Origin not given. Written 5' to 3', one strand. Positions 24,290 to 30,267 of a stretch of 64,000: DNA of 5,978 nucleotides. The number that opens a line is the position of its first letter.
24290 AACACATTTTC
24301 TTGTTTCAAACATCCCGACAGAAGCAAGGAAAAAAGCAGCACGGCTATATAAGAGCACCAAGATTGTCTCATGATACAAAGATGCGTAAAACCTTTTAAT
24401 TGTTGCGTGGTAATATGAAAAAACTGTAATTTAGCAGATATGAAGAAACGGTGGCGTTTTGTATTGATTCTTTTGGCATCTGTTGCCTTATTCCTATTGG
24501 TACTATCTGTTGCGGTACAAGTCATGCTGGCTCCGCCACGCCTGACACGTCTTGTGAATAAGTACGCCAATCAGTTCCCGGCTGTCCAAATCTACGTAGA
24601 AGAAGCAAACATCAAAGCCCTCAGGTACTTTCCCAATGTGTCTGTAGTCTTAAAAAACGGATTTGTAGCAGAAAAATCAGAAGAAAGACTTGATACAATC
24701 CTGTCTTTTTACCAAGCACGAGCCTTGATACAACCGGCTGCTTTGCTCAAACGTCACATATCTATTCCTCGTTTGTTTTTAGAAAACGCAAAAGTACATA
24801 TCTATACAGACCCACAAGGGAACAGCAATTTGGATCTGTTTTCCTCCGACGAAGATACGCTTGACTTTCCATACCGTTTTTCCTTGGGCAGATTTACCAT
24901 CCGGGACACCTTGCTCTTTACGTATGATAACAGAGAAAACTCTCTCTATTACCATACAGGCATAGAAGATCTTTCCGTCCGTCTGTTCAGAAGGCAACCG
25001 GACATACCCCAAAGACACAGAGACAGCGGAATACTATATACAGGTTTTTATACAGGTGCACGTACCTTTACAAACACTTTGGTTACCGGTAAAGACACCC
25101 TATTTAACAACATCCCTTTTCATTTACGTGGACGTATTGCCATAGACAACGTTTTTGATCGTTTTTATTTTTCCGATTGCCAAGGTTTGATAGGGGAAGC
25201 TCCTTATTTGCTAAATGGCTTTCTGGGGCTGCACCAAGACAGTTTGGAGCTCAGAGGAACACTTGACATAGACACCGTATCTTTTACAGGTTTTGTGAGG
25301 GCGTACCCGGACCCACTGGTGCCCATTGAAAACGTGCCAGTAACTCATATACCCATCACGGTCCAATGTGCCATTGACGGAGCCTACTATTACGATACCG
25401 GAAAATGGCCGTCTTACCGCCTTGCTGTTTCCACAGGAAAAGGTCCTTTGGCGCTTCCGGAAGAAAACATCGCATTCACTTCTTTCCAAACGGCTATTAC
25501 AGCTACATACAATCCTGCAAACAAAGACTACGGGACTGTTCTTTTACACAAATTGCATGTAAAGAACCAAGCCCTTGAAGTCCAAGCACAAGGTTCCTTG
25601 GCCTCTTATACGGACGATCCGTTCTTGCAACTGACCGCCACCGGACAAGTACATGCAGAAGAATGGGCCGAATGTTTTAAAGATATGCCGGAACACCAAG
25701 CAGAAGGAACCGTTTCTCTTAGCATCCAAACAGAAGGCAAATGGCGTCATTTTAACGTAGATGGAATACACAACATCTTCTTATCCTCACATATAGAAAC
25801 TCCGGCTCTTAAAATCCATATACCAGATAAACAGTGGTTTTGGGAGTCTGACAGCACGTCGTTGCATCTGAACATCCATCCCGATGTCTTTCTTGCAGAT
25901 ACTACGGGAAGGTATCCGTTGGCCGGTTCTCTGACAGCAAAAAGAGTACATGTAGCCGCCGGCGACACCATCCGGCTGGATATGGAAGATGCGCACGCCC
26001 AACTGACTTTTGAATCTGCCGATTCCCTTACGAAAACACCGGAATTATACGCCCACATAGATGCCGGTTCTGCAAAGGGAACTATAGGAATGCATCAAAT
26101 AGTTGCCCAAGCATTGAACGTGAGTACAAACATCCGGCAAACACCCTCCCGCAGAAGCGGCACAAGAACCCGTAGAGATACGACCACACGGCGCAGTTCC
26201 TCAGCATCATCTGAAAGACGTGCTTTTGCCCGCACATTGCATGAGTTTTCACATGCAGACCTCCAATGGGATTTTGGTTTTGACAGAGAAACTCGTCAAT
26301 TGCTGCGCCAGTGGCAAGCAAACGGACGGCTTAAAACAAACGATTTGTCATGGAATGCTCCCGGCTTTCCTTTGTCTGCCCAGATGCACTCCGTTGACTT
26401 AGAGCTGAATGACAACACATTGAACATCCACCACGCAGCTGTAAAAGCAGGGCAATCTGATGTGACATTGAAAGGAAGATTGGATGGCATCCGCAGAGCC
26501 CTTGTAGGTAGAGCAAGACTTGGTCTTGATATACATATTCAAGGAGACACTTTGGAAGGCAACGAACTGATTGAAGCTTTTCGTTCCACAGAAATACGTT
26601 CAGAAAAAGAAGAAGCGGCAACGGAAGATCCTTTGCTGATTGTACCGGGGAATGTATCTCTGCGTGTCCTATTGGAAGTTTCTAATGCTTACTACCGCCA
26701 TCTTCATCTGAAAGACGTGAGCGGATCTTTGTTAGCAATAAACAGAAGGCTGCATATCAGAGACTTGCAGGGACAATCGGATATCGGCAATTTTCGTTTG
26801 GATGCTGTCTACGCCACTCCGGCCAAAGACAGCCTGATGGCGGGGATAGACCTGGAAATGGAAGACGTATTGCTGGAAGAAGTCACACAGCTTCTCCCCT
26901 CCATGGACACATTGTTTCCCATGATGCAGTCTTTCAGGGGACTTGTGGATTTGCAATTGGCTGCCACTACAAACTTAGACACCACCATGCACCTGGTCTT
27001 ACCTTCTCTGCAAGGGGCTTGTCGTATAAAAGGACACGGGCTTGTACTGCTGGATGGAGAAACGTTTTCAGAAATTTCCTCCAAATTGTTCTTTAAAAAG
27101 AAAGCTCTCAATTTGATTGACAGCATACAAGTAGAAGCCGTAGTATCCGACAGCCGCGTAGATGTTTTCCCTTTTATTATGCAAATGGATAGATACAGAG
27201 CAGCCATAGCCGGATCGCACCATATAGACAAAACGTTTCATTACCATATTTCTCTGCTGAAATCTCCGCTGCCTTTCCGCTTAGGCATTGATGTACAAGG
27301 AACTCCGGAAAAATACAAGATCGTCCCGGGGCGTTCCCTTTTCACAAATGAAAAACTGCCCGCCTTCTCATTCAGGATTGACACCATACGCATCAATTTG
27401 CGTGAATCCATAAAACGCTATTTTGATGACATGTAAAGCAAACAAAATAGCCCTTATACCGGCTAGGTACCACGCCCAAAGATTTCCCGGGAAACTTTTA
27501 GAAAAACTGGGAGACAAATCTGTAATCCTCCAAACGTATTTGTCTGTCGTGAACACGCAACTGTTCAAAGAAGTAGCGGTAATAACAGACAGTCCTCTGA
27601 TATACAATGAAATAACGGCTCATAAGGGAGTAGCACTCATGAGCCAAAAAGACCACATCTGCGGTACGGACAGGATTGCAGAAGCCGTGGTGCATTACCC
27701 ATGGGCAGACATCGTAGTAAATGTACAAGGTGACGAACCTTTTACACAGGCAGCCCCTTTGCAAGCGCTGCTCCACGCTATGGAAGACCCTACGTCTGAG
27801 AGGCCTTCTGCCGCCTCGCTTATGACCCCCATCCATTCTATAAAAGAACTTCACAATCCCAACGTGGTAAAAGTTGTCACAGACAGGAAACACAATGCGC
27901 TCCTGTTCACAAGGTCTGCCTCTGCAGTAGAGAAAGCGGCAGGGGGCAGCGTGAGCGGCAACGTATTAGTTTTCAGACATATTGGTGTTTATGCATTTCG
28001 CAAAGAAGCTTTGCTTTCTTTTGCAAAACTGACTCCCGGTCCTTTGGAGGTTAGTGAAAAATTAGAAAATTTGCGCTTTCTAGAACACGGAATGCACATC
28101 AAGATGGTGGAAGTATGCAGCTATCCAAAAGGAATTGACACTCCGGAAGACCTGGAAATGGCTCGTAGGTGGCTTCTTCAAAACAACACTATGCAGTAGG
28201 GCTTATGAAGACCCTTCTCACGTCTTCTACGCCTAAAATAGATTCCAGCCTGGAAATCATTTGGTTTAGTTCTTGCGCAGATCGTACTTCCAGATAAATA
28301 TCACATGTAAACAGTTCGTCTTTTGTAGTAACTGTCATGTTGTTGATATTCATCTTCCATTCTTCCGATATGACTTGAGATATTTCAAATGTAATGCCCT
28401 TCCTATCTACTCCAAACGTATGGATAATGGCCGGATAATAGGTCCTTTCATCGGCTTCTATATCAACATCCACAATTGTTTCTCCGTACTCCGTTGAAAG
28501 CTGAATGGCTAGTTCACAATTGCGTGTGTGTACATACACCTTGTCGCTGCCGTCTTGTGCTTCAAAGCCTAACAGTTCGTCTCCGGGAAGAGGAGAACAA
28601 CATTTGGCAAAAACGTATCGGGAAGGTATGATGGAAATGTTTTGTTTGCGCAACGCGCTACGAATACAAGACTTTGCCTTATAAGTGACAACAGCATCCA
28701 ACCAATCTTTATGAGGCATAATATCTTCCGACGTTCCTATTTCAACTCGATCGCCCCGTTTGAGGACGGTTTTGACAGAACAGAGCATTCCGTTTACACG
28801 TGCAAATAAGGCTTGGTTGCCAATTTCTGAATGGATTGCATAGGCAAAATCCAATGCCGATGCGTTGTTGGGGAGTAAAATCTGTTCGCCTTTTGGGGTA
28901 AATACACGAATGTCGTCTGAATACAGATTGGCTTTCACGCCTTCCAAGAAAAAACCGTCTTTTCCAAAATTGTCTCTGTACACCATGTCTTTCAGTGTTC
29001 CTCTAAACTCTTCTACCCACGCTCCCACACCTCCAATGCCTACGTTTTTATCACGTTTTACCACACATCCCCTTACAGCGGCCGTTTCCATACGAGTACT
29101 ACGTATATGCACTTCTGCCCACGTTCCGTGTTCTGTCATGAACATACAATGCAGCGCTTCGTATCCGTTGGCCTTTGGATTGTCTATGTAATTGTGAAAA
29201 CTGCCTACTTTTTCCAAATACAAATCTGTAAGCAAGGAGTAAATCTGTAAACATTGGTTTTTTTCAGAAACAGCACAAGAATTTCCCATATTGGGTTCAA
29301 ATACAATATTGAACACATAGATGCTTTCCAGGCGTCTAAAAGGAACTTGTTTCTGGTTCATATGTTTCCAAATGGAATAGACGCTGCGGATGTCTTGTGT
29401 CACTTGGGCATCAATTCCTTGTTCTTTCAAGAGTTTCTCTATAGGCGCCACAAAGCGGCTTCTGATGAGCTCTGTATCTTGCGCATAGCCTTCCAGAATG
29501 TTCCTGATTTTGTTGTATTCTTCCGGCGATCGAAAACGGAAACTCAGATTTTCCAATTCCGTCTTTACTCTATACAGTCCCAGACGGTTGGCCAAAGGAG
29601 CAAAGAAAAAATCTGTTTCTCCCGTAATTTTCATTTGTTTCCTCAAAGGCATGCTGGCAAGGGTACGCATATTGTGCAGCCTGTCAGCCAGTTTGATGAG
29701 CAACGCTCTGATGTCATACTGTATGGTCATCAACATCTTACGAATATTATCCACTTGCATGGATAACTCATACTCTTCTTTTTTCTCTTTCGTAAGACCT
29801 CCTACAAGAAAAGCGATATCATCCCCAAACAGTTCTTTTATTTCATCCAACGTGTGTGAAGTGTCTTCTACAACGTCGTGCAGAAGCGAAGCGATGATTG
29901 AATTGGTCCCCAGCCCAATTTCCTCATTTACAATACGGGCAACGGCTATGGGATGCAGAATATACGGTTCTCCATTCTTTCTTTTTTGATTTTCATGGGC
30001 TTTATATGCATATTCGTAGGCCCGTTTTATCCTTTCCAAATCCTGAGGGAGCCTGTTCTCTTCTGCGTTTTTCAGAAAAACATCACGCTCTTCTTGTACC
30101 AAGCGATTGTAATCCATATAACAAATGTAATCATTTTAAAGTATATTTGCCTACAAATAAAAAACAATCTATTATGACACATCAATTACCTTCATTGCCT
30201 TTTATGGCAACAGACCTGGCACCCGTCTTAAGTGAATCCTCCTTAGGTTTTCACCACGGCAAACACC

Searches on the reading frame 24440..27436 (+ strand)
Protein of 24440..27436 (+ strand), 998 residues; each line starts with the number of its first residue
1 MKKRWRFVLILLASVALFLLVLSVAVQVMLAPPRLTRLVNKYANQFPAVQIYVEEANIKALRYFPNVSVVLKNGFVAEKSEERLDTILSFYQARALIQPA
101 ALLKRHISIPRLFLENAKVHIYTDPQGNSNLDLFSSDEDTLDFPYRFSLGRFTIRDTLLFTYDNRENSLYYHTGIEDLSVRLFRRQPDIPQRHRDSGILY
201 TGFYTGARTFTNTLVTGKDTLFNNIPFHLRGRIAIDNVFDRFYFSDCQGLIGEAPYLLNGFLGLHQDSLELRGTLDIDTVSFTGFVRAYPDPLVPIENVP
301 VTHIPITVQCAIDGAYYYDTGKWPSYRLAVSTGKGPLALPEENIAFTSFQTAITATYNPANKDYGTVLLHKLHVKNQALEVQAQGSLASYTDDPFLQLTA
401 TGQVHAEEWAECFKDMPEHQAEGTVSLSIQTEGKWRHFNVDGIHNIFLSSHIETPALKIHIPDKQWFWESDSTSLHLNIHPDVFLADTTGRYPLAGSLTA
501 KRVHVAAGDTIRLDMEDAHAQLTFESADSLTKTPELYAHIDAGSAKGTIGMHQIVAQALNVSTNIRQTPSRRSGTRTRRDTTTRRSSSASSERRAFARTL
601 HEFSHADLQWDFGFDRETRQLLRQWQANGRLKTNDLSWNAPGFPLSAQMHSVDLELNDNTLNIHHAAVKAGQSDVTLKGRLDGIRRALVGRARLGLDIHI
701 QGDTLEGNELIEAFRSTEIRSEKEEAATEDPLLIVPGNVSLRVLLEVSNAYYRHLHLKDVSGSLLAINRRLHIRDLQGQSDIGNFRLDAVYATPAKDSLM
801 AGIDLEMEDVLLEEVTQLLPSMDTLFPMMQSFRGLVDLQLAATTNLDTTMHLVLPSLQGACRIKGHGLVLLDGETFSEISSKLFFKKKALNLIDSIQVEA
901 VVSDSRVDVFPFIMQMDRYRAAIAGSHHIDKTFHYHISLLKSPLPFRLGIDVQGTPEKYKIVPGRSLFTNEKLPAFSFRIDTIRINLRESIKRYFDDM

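Call 11: search_protein_families(library=pfam, proteins=[window:24440-27436:+], max_evalue=0.001)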
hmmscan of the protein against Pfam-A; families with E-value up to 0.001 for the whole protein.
window:24440-27436:+ (998 aa): 1 family
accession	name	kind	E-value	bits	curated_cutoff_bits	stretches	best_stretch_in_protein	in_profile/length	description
PF05359.17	DUF748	-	5e-06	25.3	50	1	4-182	14-184/1037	Domain of Unknown Function (DUF748)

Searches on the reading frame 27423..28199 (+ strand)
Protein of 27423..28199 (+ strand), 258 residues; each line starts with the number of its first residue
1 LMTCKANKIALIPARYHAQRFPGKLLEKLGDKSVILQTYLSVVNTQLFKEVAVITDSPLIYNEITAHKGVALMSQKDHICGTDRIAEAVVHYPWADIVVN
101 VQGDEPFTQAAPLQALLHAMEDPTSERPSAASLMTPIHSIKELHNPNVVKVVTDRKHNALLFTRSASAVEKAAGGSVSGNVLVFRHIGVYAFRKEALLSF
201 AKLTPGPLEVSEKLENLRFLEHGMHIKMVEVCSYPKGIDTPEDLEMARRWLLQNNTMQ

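Call 11: search_protein_families(library=pfam, proteins=[window:27423-28199:+], max_evalue=0.001)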
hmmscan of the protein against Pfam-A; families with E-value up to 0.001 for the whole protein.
window:27423-28199:+ (258 aa): 2 families
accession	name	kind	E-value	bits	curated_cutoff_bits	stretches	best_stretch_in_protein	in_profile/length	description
PF02348.25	CTP_transf_3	-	6.3e-35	121.4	22.6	1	9-226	1-217/217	Cytidylyltransferase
PF12804.13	NTP_transf_3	-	9.3e-05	23.1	27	1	24-123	16-114/160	MobA-like NTP transferase domain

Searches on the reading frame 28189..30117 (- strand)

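Call 11: search_protein_families(library=pfam, proteins=[window:28189-30117:-], max_evalue=0.001)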
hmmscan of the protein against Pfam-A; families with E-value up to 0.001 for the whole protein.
window:28189-30117:- (642 aa): 5 families
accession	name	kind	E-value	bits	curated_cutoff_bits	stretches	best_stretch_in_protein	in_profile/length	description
PF13328.12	HD_4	-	2.3e-39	135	27.2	1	33-181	1-155/156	HD domain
PF02824.27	TGS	-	1.7e-19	70.1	22.2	1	403-460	1-58/60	TGS domain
PF13291.12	ACT_4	-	6.6e-17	62.4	27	1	560-635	4-80/80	ACT domain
PF04607.23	RelA_SpoT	-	1.8e-15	57.6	27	1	244-351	4-102/113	Region found in RelA / SpoT proteins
PF01966.28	HD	-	2.5e-06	28.2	22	1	54-150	3-116/116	HD domain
